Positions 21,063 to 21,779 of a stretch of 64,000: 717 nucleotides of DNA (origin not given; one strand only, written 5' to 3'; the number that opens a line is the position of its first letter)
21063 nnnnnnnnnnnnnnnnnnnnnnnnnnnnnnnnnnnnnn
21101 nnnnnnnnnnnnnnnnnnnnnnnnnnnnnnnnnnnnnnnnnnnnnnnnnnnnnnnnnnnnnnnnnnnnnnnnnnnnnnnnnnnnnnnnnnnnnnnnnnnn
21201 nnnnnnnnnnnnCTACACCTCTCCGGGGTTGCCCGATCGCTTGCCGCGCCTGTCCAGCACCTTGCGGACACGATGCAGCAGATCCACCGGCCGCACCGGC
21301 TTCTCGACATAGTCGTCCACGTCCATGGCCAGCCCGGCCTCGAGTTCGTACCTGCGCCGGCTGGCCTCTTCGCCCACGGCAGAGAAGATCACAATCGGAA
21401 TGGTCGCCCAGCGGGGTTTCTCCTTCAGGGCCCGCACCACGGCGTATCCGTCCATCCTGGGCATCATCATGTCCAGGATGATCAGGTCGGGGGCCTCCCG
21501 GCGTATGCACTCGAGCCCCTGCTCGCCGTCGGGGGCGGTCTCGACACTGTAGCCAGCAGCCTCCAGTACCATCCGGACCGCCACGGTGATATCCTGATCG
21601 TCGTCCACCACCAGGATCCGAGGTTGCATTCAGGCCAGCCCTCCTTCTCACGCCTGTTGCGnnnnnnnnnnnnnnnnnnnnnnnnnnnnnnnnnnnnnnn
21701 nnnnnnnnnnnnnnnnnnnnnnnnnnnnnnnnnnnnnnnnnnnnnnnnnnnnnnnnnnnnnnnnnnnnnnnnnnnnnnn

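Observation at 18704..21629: Phosphorelay (kinase plus two output-less receivers) inserted between duplicated metF genes of the Wood-Ljungdahl methyl branch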

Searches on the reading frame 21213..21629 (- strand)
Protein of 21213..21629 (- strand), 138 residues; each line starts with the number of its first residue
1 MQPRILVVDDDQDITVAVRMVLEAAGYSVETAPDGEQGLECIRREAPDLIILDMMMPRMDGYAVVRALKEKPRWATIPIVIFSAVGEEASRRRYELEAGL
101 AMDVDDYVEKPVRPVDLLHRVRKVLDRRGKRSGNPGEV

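Call 3: search_protein_families(library=pfam, proteins=[window:21213-21629:-], max_evalue=0.01)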
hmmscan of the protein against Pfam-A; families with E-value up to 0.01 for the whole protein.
window:21213-21629:- (138 aa): 2 families
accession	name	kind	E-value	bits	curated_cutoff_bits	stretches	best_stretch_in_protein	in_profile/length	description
PF00072.30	Response_reg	-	2.3e-26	92.6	30.2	1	5-122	1-111/111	Response regulator receiver domain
PF23198.2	PDE8A_N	-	7.6e-05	23.1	29.6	1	6-80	14-89/147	PDE8A-like, N-terminal domain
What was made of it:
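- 21213..21629 (-): REC1, a stand-alone receiver (138 aa). The phospho-Asp D53 codon is at 21471-21473. The invariant alpha-4 helix spans residues 87-98. Pfam Response_reg only (call 3).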

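Call 19: search_protein_families(library=ncbifam, proteins=[window:21213-21629:-], max_evalue=0.001)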
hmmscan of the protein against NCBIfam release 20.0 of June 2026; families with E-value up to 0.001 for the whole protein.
window:21213-21629:- (138 aa): 95 families (the best 25 are shown)
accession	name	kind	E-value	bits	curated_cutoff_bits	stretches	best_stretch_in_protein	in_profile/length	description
NF045944.1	ResRegRpaBCyano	equivalog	2.1e-29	102.5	330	1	6-131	1-118/229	response regulator transcription factor RpaB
TIGR02154.1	PhoB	equivalog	1.1e-28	100.1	296.2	1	1-130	1-125/226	phosphate regulon transcriptional regulator PhoB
NF041733.1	resp_reg_CseB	equivalog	2.2e-27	95.9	350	1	4-130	2-120/228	two-component system response regulator CseB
NF007005.1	PRK09468.1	equivalog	1.5e-25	90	331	1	3-131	4-125/237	osmolarity response regulator transcription factor OmpR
NF040689.1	MtrAB_MtrA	equivalog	2.8e-25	88.9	300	1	5-129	1-117/219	MtrAB system response regulator MtrA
NF007135.0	PRK09581.1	equivalog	3.1e-25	88.9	474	1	1-124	1-119/457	PleD family two-component system response regulator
NF053854.1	RespRegPhoBBctds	equivalog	9.4e-25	87.3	270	1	5-130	1-120/225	two-component system response regulator PhoB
NF033120.0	vanR_FM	exception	2.7e-24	86.1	460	1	4-128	5-121/231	vancomycin resistance response regulator transcription factor, VanR-F/VanR-M family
NF033117.2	vanR_ACDEGLN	exception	2.4e-23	82.9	350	1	5-128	1-116/226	VanR-ABDEGLN family response regulator transcription factor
NF040534.1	resp_reg_YycF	equivalog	2.4e-23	82.6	340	1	4-130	2-120/231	response regulator YycF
NF008296.0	PRK11083.1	equivalog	7.3e-22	77.9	273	1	2-130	3-123/228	two-component system response regulator CreB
NF008199.0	PRK10955.1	equivalog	2.6e-20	73.4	341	1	4-128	3-118/232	envelope stress response regulator transcription factor CpxR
NF051850.1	RespRegRprY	equivalog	4.1e-20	72.2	370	1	4-131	6-127/234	response regulator transcription factor RprY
NF007982.1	PRK10710.1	equivalog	4.4e-20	72.3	380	1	2-130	7-127/235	envelope stress response regulator BaeR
NF045991.1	RespRegCtrARhodob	equivalog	8.1e-20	71.5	350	1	4-128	2-119/224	response regulator transcription factor CtrA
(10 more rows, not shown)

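Call 50: find_homologous_proteins(query=window:21213-21629:-)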
Query window:21213-21629:- (138 aa): 4187 proteins with E <= 0.001 among 4351 candidates; the best 120 are listed.
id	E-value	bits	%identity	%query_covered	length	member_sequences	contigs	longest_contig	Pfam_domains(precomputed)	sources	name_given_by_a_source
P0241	5.0e-83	294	100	100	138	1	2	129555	PF00072.31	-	-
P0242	5.5e-71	255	86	100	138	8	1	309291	PF00072.31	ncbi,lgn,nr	ncbi:MAG: response regulator [bacterium]|nr:response regulator [bacterium]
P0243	3.0e-70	252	87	99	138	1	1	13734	PF00072.31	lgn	-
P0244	3.7e-70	252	86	100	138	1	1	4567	PF00072.31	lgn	-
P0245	1.8e-69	250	85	100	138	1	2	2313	PF00072.31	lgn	-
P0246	1.4e-67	244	83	99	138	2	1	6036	PF00072.31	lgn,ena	-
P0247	5.8e-64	232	81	99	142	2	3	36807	PF00072.31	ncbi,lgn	-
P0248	8.4e-59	215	73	99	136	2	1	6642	PF00072.31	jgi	jgi:DNA-binding response OmpR family regulator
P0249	1.8e-58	214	74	99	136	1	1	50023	PF00072.31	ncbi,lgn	-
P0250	1.3e-55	205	76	86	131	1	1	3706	PF00072.31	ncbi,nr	ncbi:MAG: response regulator, partial [Armatimonadetes bacterium]|nr:response regulator [Armatimonad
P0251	2.4e-50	188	53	91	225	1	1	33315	PF00072.31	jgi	-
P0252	4.0e-47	177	65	94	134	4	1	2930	PF00072.31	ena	-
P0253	6.1e-47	177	49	99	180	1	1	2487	PF00072.31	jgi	jgi:CheY-like chemotaxis protein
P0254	8.3e-46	173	64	93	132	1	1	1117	PF00072.31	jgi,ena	-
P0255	4.2e-45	171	64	92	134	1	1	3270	PF00072.31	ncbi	-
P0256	3.5e-44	168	63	86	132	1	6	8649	PF00072.31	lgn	-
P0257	6.1e-44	167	64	93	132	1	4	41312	PF00072.31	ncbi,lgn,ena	ncbi:MAG: response regulator [Chloroflexota bacterium]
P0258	1.6e-43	166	62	99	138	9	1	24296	PF00072.31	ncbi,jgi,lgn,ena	jgi:CheY-like chemotaxis protein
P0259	3.9e-43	164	52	91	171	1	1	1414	PF00072.31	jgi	jgi:CheY-like chemotaxis protein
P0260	4.7e-43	164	65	92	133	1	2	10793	PF00072.31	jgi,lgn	-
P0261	1.2e-42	163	63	90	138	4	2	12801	PF00072.31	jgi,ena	-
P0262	1.7e-42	162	64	90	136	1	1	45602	PF00072.31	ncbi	-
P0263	2.0e-42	162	62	91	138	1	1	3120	PF00072.31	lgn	-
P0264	3.8e-42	161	62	92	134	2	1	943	PF00072.31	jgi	-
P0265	5.3e-42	161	64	88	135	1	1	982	PF00072.31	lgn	-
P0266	7.6e-42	160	62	92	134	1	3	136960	PF00072.31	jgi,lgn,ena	jgi:DNA-binding response OmpR family regulator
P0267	1.1e-41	160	61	92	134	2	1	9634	PF00072.31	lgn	-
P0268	1.2e-41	160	62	92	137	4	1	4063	PF00072.31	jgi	-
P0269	1.5e-41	159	59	92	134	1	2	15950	PF00072.31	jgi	-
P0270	1.8e-41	159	62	92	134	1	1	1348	PF00072.31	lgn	-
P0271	2.1e-41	159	58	96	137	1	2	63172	PF00072.31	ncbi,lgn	-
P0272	2.1e-41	159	58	98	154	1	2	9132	PF00072.31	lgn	-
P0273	2.6e-41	159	60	95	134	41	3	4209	PF00072.31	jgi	-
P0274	3.0e-41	158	62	90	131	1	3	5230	PF00072.31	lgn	-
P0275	3.2e-41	158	59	92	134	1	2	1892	PF00072.31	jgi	jgi:DNA-binding response OmpR family regulator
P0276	3.4e-41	158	61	93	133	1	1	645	PF00072.31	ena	-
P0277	3.7e-41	158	59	92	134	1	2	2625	PF00072.31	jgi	jgi:DNA-binding response OmpR family regulator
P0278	6.6e-41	157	61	91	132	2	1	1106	PF00072.31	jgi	-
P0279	6.6e-41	157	55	94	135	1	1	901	PF00072.31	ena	-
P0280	7.4e-41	157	57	93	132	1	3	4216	PF00072.31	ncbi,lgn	ncbi:MAG: PleD family two-component system response regulator [bacterium]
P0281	8.4e-41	157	60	93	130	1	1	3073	PF00072.31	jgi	jgi:DNA-binding response OmpR family regulator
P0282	1.0e-40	157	58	92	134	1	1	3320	PF00072.31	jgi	jgi:CheY-like chemotaxis protein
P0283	1.0e-40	157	60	90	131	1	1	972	PF00072.31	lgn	-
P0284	1.2e-40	156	58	91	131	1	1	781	PF00072.31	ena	-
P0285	1.2e-40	156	58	91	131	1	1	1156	PF00072.31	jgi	jgi:DNA-binding response OmpR family regulator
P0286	1.3e-40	156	60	93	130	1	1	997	PF00072.31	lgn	-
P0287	1.4e-40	156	58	91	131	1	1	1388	PF00072.31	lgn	-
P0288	1.5e-40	156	60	91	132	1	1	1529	PF00072.31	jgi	jgi:DNA-binding response OmpR family regulator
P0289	1.6e-40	156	59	90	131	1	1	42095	PF00072.31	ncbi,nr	ncbi:MAG: response regulator [Chloroflexi bacterium B3_Chlor]|nr:MAG: response regulator [Chloroflex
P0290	1.6e-40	156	60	91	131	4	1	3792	PF00072.31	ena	-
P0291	1.6e-40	156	58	90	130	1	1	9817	PF00072.31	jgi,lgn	jgi:CheY-like chemotaxis protein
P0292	1.7e-40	156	59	91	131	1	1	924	PF00072.31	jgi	jgi:CheY-like chemotaxis protein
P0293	1.8e-40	156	61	92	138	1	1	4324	PF00072.31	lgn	-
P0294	1.8e-40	156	57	91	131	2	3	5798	PF00072.31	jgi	jgi:DNA-binding response OmpR family regulator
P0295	1.8e-40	156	59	90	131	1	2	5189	PF00072.31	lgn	-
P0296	2.1e-40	156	61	90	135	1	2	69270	PF00072.31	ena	-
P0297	2.1e-40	156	60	91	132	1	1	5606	PF00072.31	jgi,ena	-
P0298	2.5e-40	155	60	93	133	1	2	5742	PF00072.31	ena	-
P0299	2.6e-40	155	60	91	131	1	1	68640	PF00072.31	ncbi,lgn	-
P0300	2.7e-40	155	58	91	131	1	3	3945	PF00072.31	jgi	jgi:DNA-binding response OmpR family regulator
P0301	2.8e-40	155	58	91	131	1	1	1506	PF00072.31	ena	-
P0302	3.2e-40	155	59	92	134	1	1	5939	PF00072.31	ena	-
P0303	3.3e-40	155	59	91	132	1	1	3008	PF00072.31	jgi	-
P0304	3.3e-40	155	60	91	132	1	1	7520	PF00072.31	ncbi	-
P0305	3.4e-40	155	58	90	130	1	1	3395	PF00072.31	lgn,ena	-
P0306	3.6e-40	155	61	93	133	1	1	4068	PF00072.31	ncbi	-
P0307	3.7e-40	155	58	91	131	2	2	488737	PF00072.31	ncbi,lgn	-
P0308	3.9e-40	155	58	91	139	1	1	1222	PF00072.31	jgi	-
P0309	4.2e-40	155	58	91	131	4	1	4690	PF00072.31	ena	-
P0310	4.5e-40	155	57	92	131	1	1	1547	PF00072.31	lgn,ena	-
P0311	4.5e-40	155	60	91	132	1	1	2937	PF00072.31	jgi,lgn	jgi:DNA-binding response OmpR family regulator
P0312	4.6e-40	155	57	96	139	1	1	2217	PF00072.31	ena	-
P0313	4.6e-40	155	58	91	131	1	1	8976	PF00072.31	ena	-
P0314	4.7e-40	155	61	91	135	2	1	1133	PF00072.31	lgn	-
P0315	4.8e-40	154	59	91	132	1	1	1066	PF00072.31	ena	-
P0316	5.1e-40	154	59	91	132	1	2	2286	PF00072.31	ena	-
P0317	5.2e-40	154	58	91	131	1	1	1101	PF00072.31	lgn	-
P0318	5.3e-40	154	58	91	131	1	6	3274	PF00072.31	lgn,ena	-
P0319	5.3e-40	154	58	91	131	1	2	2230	PF00072.31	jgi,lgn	-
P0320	5.6e-40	154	58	91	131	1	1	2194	PF00072.31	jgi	jgi:two-component system response regulator VicR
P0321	5.6e-40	154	60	91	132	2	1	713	PF00072.31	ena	-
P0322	5.7e-40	154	58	91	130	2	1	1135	PF00072.31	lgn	-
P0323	5.8e-40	154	58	91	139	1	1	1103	PF00072.31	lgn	-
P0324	6.6e-40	154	59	91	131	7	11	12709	PF00072.31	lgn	-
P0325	6.6e-40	154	57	92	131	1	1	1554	PF00072.31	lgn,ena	-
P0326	6.6e-40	154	58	91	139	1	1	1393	PF00072.31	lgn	-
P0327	6.8e-40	154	57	92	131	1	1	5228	PF00072.31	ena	-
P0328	7.8e-40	154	57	92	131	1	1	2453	PF00072.31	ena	-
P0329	8.1e-40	154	58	91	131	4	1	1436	PF00072.31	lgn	-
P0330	8.3e-40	154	60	93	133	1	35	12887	PF00072.31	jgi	jgi:DNA-binding response OmpR family regulator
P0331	8.4e-40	154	58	91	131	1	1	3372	PF00072.31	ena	-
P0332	8.5e-40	154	58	92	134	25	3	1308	PF00072.31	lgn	-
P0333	8.6e-40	154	57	92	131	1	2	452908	PF00072.31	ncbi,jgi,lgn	jgi:CheY-like chemotaxis protein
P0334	1.1e-39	153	58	91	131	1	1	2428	PF00072.31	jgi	-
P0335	1.2e-39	153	58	92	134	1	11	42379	PF00072.31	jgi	jgi:CheY-like chemotaxis protein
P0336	1.2e-39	153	57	91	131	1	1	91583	PF00072.31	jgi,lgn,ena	-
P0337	1.3e-39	153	61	92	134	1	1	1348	PF00072.31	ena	-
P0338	1.3e-39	153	60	91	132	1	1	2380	PF00072.31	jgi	-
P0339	1.3e-39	153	58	91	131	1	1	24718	PF00072.31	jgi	jgi:DNA-binding response OmpR family regulator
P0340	1.3e-39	153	58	91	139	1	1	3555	PF00072.31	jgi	jgi:DNA-binding response OmpR family regulator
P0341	1.3e-39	153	62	88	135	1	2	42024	PF00072.31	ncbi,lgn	-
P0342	1.4e-39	153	59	93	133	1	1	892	PF00072.31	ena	-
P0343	1.4e-39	153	59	91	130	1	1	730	PF00072.31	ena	-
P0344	1.5e-39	153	59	91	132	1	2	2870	PF00072.31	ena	-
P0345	1.5e-39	153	57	91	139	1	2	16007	PF00072.31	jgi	-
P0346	1.6e-39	153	57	91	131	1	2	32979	PF00072.31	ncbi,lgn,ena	-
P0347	1.6e-39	153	60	91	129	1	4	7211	PF00072.31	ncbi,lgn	ncbi:MAG: two-component system response regulator [Anaerolineae bacterium]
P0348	1.7e-39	153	58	91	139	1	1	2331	PF00072.31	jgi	jgi:CheY-like chemotaxis protein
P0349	1.7e-39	153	57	90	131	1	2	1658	PF00072.31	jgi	-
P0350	1.8e-39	153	58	91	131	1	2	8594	PF00072.31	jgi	-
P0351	1.9e-39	153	59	91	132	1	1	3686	PF00072.31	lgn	-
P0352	1.9e-39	153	59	94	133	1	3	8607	PF00072.31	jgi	jgi:DNA-binding response OmpR family regulator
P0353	2.1e-39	152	55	91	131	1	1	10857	PF00072.31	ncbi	-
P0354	2.1e-39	152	59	91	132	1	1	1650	PF00072.31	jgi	jgi:DNA-binding response OmpR family regulator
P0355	2.2e-39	152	59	91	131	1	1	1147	PF00072.31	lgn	-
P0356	2.2e-39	152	59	93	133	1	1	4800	PF00072.31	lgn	-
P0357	2.3e-39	152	56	91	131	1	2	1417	PF00072.31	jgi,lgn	jgi:DNA-binding response OmpR family regulator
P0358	2.4e-39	152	59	93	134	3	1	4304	PF00072.31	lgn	-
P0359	2.5e-39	152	60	91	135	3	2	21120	PF00072.31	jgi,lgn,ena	-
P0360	2.5e-39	152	57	91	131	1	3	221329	PF00072.31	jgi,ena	-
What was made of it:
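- On Single-domain (CheY-like) response regulator: Of the 120 best REC1 homologues, 117 are 129-154 aa and all carry only PF00072 (call 50).
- No REC-MetF fusion appeared among the 120 best REC1 homologues (call 50). No REC-enzyme fusion was found (call 50).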

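Call 51: find_encoding_contigs(protein=P0307, flank=9000, max_places=2)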
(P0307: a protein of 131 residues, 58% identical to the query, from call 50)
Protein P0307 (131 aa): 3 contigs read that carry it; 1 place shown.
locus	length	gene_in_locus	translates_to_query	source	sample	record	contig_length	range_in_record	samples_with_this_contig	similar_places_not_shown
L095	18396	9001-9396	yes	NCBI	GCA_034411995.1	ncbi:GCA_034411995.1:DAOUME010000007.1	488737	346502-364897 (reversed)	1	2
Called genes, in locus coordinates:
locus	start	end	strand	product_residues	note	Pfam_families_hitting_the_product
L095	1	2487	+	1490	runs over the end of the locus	PF00890:FAD_binding_2 (weak), PF07992:Pyr_redox_2 (weak), PF12831:FAD_oxidored, PF13450:NAD_binding_8 (weak), PF14691:Fer4_20, PF07992:Pyr_redox_2, PF13450:NAD_binding_8, PF07992:Pyr_redox_2, +22 more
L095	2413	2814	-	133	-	-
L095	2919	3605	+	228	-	PF12225:DUF5981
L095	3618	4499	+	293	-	PF01058:Oxidored_q6, PF14720:NiFe_hyd_SSU_C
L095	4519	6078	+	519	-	PF27537:HoxH, PF00374:NiFeSe_Hases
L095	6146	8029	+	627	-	PF00027:cNMP_binding, PF00512:HisKA, PF02518:HATPase_c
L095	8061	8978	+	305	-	PF02219:MTHFR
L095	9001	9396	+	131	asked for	PF00072:Response_reg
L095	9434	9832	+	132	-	PF00072:Response_reg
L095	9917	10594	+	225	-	PF12225:DUF5981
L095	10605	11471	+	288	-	PF02219:MTHFR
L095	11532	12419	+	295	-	PF00763:THF_DHG_CYH, PF02882:THF_DHG_CYH_C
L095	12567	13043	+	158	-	PF01750:HycI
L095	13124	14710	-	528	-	PF00501:AMP-binding, PF13193:AMP-binding_C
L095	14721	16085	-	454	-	PF01266:DAO (faint), PF03486:HI0933_like (faint), PF07992:Pyr_redox_2, PF13738:Pyr_redox_3 (faint), PF00070:Pyr_redox, PF02852:Pyr_redox_dim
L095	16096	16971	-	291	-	PF01261:AP_endonuc_2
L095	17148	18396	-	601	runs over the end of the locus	PF07969:Amidohydro_3 (faint), PF01979:Amidohydro_1, PF13382:Adenine_deam_C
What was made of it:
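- Locus L095 carries the same module (calls 50, 51).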

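Call 63: predict_structure(alignment_id=A2)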
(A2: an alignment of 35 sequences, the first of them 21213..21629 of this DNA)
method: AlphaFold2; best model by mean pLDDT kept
length: 138 residues; sequences in the alignment: 35
mean_pLDDT: 89.6   pTM: 0.85
mean pLDDT of the five models: 89.6, 89.1, 88.1, 87.7, 87.5
residues with pLDDT >= 90: 93; 70-90: 37; 50-70: 3; < 50: 5
segments of 3 or more residues with pLDDT < 50: 134-138
pLDDT, mean of each block of 10 residues (from residue 1): 93 96 97 97 96 92 91 92 87 82 88 94 90 50
secondary structure, 60 per line:
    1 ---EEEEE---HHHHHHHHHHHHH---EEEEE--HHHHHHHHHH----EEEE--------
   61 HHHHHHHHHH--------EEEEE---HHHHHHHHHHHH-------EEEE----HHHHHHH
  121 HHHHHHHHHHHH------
elements in order: E4-8 H12-24 E28-32 H35-44 E49-52 H61-70 E79-83 H87-98 E106-109 H114-132
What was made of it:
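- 21213..21629 (-): The AF2 model has pLDDT 89.6 and a (beta-alpha)5 fold (call 63).
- On Single-domain (CheY-like) response regulator: The AF2 model shows a (beta-alpha)5 fold at pLDDT 89.6 (call 63).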

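Call 74: fold_search(model_id=the predicted structure, library=pdb)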
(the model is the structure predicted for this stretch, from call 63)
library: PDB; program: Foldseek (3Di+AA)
matches with E <= 10: 1654; with E <= 0.001: 634
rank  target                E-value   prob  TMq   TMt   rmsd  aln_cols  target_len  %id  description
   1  9dvt_R                2.6e-14  1.00  0.82  0.49   2.1       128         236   41  Cryo-EM structure of RpaA bound to PkaiBC DNA and the CTD of the alpha subunit of RNAP from the cyanobacterium Synecho (released 2025-10-15)
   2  9dvt_S                1.5e-13  1.00  0.81  0.49   2.2       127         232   41  Cryo-EM structure of RpaA bound to PkaiBC DNA and the CTD of the alpha subunit of RNAP from the cyanobacterium Synecho (released 2025-10-15)
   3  6rh8_C                6.8e-13  1.00  0.80  0.91   2.3       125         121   33  Revisiting pH-gated conformational switch. Complex HK853 mutant H260A -RR468 mutant D53A pH 5.3 (released 2020-02-19)
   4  3dge_C                8.9e-13  1.00  0.80  0.90   2.4       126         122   34  Structure of a histidine kinase-response regulator complex reveals insights into Two-component signaling and a novel c (released 2009-07-07)
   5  4jav_D                1.4e-12  1.00  0.79  0.91   2.4       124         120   35  Structural basis of a rationally rewired protein-protein interface (HK853wt and RR468mutant V13P, L14I, I17M and N21V) (released 2013-09-04)
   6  5uht_B                1.7e-12  1.00  0.80  0.91   2.3       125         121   34  Structure of the Thermotoga maritima HK853-BeF3-RR468 complex at pH 5.0 (released 2017-12-27)
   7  4ja2                  1.8e-12  1.00  0.81  0.92   2.2       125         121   35  Structural basis of a rationally rewired protein-protein interface (RR468mutant V13P, L14I, I17M and N21V) (released 2013-09-04)
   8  3gl9_B                1.8e-12  1.00  0.80  0.91   2.3       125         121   34  The structure of a histidine kinase-response regulator complex sheds light into two-component signaling and reveals a  (released 2009-10-27)
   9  6rh1_C                1.8e-12  1.00  0.80  0.91   2.3       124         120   33  Revisiting pH-gated conformational switch. Complex HK853-RR468 D53A pH 7 (released 2020-02-19)
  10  2a9o                  2.4e-12  1.00  0.77  0.90   2.3       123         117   36  Crystal structures of an activated YycF homologue, the essential response regulator from S.pneumoniae in complex with Be (released 2006-09-26)
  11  4uhj_A                2.4e-12  1.00  0.79  0.86   2.5       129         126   35  Crystal structure of the receiver domain of CpxR from E. coli (orthorhombic form) (released 2016-04-13)
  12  8fk2_A                3.8e-12  1.00  0.78  0.89   2.4       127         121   38  The N-terminal VicR from Streptococcus mutans (released 2023-10-25)
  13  1zes_A                4.3e-12  1.00  0.79  0.90   2.3       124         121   38  BeF3- activated PhoB receiver domain (released 2005-09-20)
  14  1nxp                  8.3e-12  1.00  0.76  0.89   2.5       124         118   36  MicArec pH4.5 (released 2004-02-17)
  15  3t6k_A                1.1e-11  1.00  0.79  0.89   2.4       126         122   33  Crystal structure of a putative response regulator (Caur_3799) from Chloroflexus aurantiacus J-10-fl at 1.86 A resolut (released 2011-09-07)
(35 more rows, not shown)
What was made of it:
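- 21213..21629 (-): The nearest folds are the RpaA, RR468 and PhoB receivers (call 74).
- Closest known: HK853-RR468 of Thermotoga maritima and other HisKA kinase / single-domain receiver pairs. Same: RR468 is among the best structural matches of REC1 (TM about 0.8-0.9, 33-35% identity, call 74).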
